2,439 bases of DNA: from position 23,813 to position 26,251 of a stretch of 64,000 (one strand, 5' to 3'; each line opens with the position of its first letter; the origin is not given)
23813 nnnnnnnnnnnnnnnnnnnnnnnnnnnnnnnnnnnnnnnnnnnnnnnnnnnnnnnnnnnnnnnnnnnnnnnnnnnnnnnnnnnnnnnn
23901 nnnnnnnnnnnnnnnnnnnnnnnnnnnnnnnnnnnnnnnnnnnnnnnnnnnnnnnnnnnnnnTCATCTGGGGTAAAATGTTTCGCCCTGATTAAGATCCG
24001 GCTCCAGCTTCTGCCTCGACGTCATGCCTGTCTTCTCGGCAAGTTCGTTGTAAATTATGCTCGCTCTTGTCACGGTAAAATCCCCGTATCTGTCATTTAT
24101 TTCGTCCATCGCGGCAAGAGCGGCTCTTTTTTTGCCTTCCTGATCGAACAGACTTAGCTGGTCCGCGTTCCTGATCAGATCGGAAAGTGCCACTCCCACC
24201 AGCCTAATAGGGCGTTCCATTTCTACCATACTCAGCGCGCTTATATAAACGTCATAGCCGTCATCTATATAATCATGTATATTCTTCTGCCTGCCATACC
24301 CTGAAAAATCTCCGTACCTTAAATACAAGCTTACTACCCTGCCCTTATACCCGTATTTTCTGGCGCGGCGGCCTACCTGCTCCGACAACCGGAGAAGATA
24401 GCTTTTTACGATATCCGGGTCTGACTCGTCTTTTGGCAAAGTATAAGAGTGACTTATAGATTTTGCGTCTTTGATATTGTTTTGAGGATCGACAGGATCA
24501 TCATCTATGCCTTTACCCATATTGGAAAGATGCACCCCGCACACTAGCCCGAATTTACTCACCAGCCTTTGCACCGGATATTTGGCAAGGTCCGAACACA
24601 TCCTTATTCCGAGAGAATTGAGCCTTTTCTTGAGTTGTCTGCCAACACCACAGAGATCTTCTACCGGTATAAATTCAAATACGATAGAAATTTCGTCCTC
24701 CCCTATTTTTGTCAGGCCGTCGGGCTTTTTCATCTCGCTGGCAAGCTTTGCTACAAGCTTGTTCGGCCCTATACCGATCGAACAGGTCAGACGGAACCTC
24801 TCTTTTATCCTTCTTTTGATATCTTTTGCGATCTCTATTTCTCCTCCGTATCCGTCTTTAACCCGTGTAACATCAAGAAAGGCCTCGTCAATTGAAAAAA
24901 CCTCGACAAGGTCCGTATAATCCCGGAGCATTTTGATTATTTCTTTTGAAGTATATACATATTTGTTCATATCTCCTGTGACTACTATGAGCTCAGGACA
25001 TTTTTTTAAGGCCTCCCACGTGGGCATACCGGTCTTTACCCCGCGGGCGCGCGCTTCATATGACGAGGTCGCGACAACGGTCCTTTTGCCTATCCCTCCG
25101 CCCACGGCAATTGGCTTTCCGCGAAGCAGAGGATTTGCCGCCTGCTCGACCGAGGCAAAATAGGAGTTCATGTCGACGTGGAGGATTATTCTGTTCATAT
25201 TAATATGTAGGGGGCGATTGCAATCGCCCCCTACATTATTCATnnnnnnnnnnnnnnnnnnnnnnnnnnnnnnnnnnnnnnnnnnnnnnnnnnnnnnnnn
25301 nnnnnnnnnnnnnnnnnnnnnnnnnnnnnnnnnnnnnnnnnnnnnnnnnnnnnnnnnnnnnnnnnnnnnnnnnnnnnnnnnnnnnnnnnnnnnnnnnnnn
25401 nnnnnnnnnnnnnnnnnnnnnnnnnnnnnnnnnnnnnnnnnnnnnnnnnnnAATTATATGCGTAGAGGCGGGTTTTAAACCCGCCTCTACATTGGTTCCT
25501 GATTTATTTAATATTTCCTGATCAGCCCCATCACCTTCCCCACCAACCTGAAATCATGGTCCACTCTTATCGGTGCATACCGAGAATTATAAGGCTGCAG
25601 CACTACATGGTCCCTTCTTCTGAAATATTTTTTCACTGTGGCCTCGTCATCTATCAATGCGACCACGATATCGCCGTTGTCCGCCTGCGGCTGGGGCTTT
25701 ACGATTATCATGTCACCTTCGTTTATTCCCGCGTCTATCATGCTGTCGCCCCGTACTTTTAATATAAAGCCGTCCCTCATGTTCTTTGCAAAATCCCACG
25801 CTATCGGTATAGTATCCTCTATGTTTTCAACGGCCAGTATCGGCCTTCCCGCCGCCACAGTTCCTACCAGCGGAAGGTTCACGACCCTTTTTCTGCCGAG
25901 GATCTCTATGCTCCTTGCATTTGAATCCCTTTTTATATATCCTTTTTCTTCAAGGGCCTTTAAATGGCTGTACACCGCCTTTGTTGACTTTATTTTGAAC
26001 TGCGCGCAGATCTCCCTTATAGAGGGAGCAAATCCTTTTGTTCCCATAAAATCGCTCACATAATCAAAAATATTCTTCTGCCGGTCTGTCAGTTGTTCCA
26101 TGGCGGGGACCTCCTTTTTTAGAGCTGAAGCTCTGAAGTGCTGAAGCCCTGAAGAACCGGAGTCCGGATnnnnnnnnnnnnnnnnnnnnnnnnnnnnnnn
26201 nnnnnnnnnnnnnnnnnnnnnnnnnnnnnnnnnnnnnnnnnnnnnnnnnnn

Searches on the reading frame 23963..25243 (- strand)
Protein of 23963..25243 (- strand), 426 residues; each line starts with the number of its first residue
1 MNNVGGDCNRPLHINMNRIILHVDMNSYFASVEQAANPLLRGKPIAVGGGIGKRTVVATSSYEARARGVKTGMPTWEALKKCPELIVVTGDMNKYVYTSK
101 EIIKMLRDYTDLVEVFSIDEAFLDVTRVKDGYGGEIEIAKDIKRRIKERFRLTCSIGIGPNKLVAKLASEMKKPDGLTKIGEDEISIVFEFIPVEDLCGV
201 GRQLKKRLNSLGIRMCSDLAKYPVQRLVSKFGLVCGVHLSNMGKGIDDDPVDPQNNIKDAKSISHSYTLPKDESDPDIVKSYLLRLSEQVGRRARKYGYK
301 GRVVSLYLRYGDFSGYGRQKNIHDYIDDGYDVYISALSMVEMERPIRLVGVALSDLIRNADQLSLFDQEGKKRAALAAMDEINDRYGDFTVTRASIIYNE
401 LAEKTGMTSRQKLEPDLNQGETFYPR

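Call 85: search_protein_families(library=pfam, proteins=[window:23963-25243:-], max_evalue=0.001)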
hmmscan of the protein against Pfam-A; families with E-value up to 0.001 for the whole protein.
window:23963-25243:- (426 aa): 4 families
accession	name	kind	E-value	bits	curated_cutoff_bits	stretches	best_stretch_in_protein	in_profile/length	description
PF00817.25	IMS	-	4.6e-53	179.6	23.2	1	23-170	1-148/148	impB/mucB/samB family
PF11799.13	IMS_C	-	7.2e-21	75.1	20.7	1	261-365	2-109/109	impB/mucB/samB family C-terminal domain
PF21999.2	IMS_HHH_1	-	4.5e-11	43.5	27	1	195-247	1-53/53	DNA polymerase-iota, thumb domain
PF21704.3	POLH-Rev1_HhH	-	0.00069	20.2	27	0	200-246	9-56/56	DNApol eta/Rev1, HhH motif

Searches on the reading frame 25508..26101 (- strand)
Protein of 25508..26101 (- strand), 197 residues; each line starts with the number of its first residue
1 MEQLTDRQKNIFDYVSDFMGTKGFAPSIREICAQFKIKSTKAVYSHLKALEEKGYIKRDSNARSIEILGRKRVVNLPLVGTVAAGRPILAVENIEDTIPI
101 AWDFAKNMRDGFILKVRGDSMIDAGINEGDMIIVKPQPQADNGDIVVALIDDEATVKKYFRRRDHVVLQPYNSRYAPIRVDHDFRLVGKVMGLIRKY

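Call 85: search_protein_families(library=pfam, proteins=[window:25508-26101:-], max_evalue=0.001)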
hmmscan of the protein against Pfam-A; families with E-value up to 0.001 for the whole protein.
window:25508-26101:- (197 aa): 4 families
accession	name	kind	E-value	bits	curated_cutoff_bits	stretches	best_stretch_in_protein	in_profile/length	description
PF00717.28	Peptidase_S24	-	4.4e-35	120.3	23.3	1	77-191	1-116/116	Peptidase S24-like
PF01726.22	LexA_DNA_bind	-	1.1e-21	76.8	23.7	1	1-62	1-62/65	LexA DNA binding domain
PF13730.12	HTH_36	-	7.1e-05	23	25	1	3-56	2-55/55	Helix-turn-helix domain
PF08461.16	HTH_12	-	0.00068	20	21.4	0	18-65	13-58/66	Ribonuclease R winged-helix domain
